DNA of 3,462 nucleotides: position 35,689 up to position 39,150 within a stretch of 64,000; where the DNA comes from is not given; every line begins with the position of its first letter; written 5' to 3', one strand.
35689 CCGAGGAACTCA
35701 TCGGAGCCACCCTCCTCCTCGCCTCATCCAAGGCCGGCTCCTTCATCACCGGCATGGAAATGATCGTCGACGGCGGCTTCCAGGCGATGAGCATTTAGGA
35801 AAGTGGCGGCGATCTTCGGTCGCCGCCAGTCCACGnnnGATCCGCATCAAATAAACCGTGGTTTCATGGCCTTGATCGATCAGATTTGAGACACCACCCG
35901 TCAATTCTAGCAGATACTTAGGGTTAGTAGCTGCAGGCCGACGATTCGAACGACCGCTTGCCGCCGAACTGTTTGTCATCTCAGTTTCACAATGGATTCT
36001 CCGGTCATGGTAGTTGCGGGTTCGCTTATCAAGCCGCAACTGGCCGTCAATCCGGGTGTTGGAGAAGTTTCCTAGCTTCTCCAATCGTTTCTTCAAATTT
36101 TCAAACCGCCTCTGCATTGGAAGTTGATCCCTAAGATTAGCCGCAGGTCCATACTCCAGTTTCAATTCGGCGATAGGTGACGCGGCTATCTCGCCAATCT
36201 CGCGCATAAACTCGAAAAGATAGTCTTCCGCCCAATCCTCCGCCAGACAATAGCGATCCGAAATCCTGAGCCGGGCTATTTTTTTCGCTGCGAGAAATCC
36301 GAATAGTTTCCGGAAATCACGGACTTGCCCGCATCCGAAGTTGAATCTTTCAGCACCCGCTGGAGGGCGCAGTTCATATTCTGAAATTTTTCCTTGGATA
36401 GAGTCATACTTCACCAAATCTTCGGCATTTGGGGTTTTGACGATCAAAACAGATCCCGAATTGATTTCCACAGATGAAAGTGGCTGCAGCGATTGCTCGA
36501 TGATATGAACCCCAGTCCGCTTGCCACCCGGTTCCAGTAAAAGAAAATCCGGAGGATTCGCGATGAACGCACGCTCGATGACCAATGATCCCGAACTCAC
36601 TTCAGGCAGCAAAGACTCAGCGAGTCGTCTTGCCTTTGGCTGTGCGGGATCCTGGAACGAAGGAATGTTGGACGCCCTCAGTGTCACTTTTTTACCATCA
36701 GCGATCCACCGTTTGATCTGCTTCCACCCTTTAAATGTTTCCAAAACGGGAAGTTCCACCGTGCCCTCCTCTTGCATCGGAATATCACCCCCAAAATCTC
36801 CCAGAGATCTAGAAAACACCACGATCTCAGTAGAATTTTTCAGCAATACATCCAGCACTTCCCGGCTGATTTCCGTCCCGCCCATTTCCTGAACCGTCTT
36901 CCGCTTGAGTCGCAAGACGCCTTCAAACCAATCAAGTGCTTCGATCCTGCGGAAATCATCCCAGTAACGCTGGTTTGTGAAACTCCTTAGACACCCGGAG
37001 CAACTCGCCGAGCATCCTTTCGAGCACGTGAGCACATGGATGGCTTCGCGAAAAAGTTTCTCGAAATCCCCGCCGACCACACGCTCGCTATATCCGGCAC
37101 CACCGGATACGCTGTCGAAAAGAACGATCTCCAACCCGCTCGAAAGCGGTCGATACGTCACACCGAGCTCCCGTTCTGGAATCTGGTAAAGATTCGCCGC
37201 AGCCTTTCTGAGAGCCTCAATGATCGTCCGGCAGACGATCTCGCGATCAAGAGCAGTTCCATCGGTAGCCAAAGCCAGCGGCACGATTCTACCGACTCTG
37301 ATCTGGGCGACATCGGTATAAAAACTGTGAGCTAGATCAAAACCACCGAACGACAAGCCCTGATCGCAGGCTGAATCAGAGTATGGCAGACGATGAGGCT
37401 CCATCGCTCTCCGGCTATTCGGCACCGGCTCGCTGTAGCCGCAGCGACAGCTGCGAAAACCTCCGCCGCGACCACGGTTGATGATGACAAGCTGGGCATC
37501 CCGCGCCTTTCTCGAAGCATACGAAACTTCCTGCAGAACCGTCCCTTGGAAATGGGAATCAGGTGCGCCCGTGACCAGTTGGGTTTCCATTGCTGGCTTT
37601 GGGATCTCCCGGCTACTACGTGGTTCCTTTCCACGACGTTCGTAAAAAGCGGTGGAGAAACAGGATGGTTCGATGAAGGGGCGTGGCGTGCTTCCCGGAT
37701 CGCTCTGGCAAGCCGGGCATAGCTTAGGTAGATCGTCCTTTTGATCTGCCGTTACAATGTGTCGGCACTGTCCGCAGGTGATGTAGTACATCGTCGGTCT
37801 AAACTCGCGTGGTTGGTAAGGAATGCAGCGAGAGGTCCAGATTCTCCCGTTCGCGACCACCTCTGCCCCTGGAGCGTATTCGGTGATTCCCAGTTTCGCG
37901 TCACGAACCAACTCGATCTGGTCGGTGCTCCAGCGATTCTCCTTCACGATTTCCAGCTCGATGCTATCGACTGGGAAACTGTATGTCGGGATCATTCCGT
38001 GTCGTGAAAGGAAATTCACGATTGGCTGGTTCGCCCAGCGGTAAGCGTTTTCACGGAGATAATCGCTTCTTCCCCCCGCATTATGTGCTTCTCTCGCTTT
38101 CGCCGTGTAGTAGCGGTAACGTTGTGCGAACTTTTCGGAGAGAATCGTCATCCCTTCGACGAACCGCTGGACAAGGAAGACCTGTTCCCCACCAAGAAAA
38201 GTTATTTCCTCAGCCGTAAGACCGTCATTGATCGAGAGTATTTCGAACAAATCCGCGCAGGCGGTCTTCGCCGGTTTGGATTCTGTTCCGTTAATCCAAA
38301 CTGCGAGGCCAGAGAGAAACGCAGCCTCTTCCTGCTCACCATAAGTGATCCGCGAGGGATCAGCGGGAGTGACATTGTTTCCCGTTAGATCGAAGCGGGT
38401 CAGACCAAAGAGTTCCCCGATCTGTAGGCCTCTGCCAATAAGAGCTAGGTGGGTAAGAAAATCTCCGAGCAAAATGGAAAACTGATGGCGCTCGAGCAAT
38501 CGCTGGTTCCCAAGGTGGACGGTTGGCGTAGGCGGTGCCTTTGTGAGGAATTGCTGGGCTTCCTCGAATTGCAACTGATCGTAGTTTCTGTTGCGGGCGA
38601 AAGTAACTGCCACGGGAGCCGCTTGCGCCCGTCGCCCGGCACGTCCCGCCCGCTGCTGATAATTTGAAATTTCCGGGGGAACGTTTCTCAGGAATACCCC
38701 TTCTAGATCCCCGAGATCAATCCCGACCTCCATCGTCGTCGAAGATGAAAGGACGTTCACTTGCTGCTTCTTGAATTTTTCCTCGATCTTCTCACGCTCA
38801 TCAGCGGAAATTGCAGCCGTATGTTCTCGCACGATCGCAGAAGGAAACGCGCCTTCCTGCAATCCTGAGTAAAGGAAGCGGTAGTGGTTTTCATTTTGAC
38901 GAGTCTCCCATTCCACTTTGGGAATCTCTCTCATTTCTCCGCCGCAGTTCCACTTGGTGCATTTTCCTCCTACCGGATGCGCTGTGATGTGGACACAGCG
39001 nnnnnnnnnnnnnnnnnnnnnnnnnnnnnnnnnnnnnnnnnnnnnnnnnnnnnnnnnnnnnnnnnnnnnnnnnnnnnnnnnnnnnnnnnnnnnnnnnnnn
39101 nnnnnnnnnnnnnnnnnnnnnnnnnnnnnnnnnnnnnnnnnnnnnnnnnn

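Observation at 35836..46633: Candidate undescribed anti-phage island: giant DUF1998 helicase + large unknown partner + divergent LysR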

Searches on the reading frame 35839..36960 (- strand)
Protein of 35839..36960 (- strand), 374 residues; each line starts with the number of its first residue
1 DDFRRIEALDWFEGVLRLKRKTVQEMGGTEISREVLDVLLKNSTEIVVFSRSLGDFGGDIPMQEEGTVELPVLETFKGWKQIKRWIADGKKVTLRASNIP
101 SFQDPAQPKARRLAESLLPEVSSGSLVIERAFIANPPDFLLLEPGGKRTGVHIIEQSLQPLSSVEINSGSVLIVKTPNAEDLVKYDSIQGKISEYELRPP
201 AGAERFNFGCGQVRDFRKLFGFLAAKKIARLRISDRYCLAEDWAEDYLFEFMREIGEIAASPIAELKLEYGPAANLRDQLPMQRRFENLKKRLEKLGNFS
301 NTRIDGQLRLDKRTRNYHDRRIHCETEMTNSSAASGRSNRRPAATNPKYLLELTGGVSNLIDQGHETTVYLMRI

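Call 40: search_solved_structures(query=window:35839-36960:-, max_evalue=10, show_alignments=3)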
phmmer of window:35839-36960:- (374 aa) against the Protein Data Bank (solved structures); distinct sequences matched with E-value up to 10: 0.

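Call 41: search_protein_families(library=pfam, proteins=[window:35839-36960:-], max_evalue=1)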
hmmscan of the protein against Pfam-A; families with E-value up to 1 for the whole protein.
window:35839-36960:- (374 aa): 0 families

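Call 74: predict_structure(alignment_id=A4)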
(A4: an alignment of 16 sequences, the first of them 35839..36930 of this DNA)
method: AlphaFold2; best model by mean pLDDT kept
length: 364 residues; sequences in the alignment: 16
mean_pLDDT: 87.6   pTM: 0.78
mean pLDDT of the five models: 87.6, 86.3, 85.8, 85.4, 85.2
residues with pLDDT >= 90: 236; 70-90: 86; 50-70: 31; < 50: 11
segments of 3 or more residues with pLDDT < 50: 322-332
pLDDT, mean of each block of 10 residues (from residue 1): 62 74 95 97 86 70 91 97 95 88 93 97 92 95 89 88 93 89 92 90 92 91 93 95 95 95 89 97 94 94 64 84 45 71 91 91 90
secondary structure, 60 per line:
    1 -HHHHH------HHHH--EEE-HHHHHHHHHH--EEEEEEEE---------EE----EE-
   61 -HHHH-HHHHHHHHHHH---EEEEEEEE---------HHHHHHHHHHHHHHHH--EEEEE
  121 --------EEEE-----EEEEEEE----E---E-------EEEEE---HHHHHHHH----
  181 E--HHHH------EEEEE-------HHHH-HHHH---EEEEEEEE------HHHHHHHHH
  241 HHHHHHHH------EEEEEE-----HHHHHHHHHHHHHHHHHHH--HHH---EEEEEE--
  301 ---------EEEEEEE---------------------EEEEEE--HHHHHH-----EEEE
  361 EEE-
elements in order: H2-6 H13-16 E19-21 H23-32 E35-42 H62-65 H67-77 E81-88 H98-113 E116-120 E129-132 E138-144 E161-165 H169-176 H184-187 E194-198 H206-209 H211-214 E218-225 H232-248 E255-260 H266-284 E293-298 E310-316 E338-343 H346-351 E357-363

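Call 78: fold_search(model_id=the predicted structure, library=pdb)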
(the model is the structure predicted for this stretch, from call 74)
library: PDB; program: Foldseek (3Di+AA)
matches with E <= 10: 842; with E <= 0.001: 26
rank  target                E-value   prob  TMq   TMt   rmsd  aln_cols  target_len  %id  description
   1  4a5z_B                5.4e-07  1.00  0.32  0.70   3.4       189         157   12  Structures of MITD1 (released 2012-11-14)
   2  4a5z_A                1.2e-06  1.00  0.31  0.68   6.1       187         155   13  Structures of MITD1 (released 2012-11-14)
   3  2ymb_D                2.4e-06  1.00  0.31  0.47   5.9       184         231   13  Structures of MITD1 (released 2012-10-24)
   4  2ymb_C                4.6e-06  1.00  0.30  0.46   6.3       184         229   14  Structures of MITD1 (released 2012-10-24)
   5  2ymb_A                1.1e-05  1.00  0.32  0.71   5.0       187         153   12  Structures of MITD1 (released 2012-10-24)
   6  3hsi_C                1.3e-05  0.99  0.25  0.22  18.9       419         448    9  Crystal structure of phosphatidylserine synthase Haemophilus influenzae Rd KW20 (released 2009-06-30)
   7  1v0w                  1.4e-05  1.00  0.28  0.22  18.8       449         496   10  Phospholipase D from Streptomyces sp. strain PMF soaked with the substrate dibutyrylphosphatidylcholine. (released 2004-06-03)
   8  7js5                  1.5e-05  1.00  0.28  0.22  18.4       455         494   12  Phospholipase D engineered mutant (TNYR) inactive enzyme (H168A) bound to 1-inositol phosphate (released 2021-04-28)
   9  1v0t                  1.6e-05  1.00  0.29  0.22  18.1       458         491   10  Phospholipase D from Streptomyces sp. strain PMF soaked with the product glycerophosphate (released 2004-06-03)
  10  3hsi_A                1.6e-05  0.99  0.26  0.22  19.0       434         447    9  Crystal structure of phosphatidylserine synthase Haemophilus influenzae Rd KW20 (released 2009-06-30)
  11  7js7_B                2.4e-05  0.99  0.27  0.21  18.6       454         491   12  Phospholipase D engineered mutant (TNYR) H442 covalent adduct with 1-inositol phosphate (released 2021-04-28)
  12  1v0r                  2.4e-05  0.98  0.26  0.21  18.2       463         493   10  Tungstate-inhibited phospholipase D from Streptomyces sp. strain PMF (released 2004-06-03)
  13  1v0u                  2.6e-05  0.99  0.28  0.22  18.1       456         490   11  Phospholipase D from Streptomyces sp. strain PMF soaked with the product glycerophosphate. (released 2004-06-03)
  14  8ctp                  2.6e-05  0.99  0.27  0.22  17.5       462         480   10  Crystal structure of engineered phospholipase D mutant superPLD 2-23 (released 2023-04-26)
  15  8ctq                  3.9e-05  0.99  0.28  0.22  18.7       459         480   11  Crystal structure of engineered phospholipase D mutant superPLD 2-48 (released 2023-04-26)
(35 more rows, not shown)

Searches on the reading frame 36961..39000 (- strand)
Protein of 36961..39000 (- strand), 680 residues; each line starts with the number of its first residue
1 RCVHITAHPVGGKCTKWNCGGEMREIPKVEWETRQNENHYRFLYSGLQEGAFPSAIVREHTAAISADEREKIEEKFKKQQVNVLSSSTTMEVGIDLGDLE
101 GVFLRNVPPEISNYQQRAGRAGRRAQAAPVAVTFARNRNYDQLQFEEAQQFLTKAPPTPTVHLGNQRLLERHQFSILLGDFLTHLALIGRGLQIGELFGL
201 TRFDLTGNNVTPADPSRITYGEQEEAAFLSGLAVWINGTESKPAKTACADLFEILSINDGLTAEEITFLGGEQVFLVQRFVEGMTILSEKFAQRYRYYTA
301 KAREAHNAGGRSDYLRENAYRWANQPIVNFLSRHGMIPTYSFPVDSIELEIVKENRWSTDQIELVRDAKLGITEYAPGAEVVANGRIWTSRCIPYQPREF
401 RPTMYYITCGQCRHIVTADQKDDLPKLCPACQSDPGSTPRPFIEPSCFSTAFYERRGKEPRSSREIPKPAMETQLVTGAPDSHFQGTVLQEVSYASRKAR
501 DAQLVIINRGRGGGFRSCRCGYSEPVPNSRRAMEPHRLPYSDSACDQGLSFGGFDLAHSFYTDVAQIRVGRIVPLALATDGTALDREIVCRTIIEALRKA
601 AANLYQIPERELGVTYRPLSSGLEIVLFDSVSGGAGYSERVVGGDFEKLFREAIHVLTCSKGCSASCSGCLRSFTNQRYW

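Call 41: search_protein_families(library=pfam, proteins=[window:36961-39000:-], max_evalue=1)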
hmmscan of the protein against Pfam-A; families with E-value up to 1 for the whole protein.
window:36961-39000:- (680 aa): 3 families
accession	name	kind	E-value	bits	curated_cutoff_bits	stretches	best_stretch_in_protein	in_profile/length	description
PF00271.37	Helicase_C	-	3e-13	50.4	23.5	1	58-124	43-109/110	Helicase conserved C-terminal domain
PF09369.15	MZB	-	4.1e-11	43.8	24.2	1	595-671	3-80/80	MrfA Zn-binding domain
PF09723.15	Zn_ribbon_8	-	0.0092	16.4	34.4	1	408-434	7-35/41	Zinc ribbon domain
